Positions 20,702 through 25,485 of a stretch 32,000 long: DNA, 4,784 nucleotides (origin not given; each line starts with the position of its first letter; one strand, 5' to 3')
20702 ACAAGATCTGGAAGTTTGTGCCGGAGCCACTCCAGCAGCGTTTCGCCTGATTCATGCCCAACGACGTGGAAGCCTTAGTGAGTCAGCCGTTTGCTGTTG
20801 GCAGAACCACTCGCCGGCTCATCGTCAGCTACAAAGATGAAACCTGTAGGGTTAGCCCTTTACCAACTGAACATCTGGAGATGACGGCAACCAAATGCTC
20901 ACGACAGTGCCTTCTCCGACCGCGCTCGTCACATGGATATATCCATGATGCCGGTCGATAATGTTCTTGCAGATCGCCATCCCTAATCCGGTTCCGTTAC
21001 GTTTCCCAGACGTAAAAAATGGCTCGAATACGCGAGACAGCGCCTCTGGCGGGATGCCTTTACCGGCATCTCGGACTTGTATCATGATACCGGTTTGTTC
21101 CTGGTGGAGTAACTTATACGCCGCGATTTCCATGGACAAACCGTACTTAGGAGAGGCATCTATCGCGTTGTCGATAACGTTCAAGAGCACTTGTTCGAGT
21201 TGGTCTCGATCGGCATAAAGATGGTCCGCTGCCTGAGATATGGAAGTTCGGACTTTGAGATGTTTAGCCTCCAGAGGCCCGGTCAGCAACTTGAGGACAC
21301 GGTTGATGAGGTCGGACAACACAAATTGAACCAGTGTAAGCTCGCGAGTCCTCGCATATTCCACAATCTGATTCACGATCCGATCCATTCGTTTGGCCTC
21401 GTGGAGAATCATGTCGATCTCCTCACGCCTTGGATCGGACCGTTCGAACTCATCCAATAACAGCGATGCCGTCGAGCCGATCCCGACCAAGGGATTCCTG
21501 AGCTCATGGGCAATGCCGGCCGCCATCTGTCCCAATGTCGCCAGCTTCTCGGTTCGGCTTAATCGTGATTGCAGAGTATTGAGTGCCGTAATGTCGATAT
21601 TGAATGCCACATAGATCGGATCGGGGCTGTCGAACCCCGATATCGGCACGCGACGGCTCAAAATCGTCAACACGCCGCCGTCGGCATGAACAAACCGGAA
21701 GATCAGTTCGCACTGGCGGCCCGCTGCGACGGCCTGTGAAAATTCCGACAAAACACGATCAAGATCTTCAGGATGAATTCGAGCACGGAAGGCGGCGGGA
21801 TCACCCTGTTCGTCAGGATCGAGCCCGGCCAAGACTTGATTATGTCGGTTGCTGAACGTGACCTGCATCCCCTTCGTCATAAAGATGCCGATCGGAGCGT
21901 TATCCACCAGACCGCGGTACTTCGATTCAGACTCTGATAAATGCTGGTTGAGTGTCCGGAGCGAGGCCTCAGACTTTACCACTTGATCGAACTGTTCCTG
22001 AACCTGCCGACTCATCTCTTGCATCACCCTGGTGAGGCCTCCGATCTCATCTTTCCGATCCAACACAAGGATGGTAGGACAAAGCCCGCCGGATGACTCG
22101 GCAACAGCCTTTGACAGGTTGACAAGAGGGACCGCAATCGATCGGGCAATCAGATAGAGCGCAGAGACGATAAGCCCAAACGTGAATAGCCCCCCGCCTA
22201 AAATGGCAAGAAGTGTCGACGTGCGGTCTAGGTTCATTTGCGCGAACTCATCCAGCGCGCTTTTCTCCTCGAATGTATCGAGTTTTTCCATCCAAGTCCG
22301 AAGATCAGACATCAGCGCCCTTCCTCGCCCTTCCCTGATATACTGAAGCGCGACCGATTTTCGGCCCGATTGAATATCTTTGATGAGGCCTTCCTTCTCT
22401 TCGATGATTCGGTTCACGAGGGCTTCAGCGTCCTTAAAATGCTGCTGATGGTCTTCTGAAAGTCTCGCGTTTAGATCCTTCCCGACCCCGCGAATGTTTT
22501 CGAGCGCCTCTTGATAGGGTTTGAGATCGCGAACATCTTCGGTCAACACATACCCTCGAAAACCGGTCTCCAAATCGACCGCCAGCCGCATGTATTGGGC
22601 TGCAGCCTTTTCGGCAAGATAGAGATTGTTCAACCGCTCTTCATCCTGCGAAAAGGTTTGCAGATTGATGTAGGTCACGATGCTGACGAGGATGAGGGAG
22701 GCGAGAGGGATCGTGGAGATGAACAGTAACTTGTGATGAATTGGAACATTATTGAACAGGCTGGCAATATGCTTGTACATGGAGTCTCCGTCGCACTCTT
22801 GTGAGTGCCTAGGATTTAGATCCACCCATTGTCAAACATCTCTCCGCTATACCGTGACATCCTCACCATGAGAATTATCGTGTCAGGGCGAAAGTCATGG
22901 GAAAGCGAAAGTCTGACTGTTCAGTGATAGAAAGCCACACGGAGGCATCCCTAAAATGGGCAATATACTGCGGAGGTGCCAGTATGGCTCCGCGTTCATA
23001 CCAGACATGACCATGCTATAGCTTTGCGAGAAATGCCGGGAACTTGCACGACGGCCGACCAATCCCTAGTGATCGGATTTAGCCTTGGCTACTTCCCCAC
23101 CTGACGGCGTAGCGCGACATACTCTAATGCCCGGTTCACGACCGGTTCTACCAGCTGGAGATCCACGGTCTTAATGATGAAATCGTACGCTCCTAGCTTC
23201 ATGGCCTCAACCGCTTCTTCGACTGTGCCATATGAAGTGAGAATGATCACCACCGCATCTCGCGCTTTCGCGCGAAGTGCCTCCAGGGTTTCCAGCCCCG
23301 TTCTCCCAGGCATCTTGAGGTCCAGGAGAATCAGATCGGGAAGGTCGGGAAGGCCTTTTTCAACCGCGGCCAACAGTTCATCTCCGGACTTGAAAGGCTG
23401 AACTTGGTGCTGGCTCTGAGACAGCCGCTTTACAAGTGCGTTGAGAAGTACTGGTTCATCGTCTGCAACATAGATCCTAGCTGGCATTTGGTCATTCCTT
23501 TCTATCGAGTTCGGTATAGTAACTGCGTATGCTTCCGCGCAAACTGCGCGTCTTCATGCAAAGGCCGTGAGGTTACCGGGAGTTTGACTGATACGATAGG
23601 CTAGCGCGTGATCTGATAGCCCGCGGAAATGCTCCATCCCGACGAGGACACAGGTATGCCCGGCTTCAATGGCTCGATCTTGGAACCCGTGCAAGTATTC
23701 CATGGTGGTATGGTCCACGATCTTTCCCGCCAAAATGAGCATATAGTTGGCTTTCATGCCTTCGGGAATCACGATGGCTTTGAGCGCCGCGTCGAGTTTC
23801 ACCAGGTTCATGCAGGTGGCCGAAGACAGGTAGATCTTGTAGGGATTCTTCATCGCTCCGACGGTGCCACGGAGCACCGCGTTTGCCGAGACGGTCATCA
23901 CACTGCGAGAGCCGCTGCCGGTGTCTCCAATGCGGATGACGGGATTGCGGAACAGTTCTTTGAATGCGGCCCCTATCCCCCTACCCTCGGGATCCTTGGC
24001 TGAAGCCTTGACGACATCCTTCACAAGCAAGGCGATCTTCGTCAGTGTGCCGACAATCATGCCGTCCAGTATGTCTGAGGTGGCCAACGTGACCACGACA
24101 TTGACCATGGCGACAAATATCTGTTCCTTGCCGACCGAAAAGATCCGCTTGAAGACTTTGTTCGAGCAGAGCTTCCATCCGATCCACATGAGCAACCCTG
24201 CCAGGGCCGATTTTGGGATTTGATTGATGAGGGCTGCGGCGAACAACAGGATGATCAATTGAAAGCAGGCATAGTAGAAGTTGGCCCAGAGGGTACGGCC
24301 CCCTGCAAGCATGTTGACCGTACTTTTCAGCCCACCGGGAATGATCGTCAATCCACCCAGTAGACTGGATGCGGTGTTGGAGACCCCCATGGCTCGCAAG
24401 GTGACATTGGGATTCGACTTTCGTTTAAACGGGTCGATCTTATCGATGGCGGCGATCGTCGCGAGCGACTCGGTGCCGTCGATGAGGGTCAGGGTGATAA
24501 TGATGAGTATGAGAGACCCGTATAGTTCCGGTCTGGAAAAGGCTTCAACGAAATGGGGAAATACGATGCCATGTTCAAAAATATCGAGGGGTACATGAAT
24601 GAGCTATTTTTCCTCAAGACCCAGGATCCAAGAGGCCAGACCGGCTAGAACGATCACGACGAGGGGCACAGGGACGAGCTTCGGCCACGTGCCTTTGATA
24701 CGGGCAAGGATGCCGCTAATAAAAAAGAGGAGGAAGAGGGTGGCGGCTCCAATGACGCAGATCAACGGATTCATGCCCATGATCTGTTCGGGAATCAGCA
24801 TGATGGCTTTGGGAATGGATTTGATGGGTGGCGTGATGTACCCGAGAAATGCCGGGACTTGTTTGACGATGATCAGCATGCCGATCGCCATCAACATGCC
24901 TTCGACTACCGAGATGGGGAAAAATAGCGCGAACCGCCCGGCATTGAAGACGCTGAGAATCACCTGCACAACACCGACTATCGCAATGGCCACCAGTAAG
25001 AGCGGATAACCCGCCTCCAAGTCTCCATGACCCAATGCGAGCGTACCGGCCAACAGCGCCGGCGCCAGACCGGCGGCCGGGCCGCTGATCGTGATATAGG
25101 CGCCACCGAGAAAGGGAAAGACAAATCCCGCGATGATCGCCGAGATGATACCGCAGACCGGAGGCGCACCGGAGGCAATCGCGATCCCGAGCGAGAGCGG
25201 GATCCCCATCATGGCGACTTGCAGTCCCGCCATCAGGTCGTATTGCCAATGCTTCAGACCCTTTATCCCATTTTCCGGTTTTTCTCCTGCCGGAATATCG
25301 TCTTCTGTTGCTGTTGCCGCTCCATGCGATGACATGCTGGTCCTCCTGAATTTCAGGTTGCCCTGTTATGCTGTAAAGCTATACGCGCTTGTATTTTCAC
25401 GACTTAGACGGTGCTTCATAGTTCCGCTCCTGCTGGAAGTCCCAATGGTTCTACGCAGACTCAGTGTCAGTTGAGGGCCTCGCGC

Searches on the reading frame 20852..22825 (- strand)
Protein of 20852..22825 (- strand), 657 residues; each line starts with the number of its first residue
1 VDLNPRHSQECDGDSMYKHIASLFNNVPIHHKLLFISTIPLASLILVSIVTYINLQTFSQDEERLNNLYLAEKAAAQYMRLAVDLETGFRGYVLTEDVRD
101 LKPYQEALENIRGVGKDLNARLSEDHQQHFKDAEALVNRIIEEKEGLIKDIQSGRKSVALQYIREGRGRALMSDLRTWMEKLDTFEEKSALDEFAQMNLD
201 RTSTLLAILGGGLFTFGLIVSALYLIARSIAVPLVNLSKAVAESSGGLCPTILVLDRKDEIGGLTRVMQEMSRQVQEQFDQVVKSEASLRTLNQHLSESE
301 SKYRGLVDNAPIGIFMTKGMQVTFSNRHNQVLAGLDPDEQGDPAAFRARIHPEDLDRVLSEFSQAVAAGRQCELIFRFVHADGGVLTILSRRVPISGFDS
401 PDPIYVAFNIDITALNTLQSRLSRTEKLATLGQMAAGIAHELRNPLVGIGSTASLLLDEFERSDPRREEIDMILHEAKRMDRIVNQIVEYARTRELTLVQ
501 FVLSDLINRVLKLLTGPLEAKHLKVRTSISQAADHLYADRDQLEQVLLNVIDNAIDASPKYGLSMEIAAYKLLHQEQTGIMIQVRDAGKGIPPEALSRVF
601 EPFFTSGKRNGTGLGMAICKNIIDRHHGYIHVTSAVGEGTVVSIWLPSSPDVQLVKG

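Call 31: search_protein_families(library=pfam, proteins=[window:20852-22825:-], max_evalue=0.001)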
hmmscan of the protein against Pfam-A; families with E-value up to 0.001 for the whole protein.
window:20852-22825:- (657 aa): 7 families
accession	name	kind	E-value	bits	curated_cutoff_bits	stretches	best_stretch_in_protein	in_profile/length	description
PF02518.31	HATPase_c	-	8e-27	94.3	26.4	1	539-648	2-109/111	Histidine kinase-, DNA gyrase B-, and HSP90-like ATPase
PF05227.19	CHASE3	-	1.6e-18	67.3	28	1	63-188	3-130/138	CHASE3 domain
PF00512.31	HisKA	-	2.1e-15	57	26.9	1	431-493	2-63/66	His Kinase A (phospho-acceptor) domain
PF08447.18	PAS_3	-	2.9e-09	37.5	25.6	1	332-395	11-75/89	PAS fold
PF00672.30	HAMP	-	0.00035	21.3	25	0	225-276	1-52/53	HAMP domain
PF13581.12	HATPase_c_2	-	0.0008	19.9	27.4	0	550-643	39-124/127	Histidine kinase-like ATPase domain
PF13589.12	HATPase_c_3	-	0.00084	19.8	25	0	543-608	3-61/137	Histidine kinase-, DNA gyrase B-, and HSP90-like ATPase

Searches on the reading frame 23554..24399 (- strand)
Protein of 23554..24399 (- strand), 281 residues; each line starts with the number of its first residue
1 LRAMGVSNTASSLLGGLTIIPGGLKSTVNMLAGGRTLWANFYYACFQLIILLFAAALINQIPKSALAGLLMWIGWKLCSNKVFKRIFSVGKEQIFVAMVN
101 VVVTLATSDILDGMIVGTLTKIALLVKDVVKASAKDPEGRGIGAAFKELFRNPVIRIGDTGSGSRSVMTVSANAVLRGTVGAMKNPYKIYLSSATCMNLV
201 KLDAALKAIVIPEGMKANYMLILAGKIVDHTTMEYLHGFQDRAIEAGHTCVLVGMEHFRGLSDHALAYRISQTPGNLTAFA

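Call 31: search_protein_families(library=pfam, proteins=[window:23554-24399:-], max_evalue=0.001)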
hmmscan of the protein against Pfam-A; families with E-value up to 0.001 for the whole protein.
window:23554-24399:- (281 aa): 1 family
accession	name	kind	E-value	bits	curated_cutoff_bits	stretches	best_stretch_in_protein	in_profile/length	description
PF00916.26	Sulfate_transp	-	4.7e-14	52.4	23.2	1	1-99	280-379/380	Sulfate permease family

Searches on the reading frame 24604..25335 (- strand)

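Call 32: search_protein_families(library=pfam, proteins=[window:24604-25335:-], max_evalue=0.001)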
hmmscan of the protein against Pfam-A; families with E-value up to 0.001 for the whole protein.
window:24604-25335:- (243 aa): 1 family
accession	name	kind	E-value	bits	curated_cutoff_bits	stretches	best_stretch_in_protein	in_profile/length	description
PF00916.26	Sulfate_transp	-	1.3e-28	100.3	23.2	1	32-238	3-210/380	Sulfate permease family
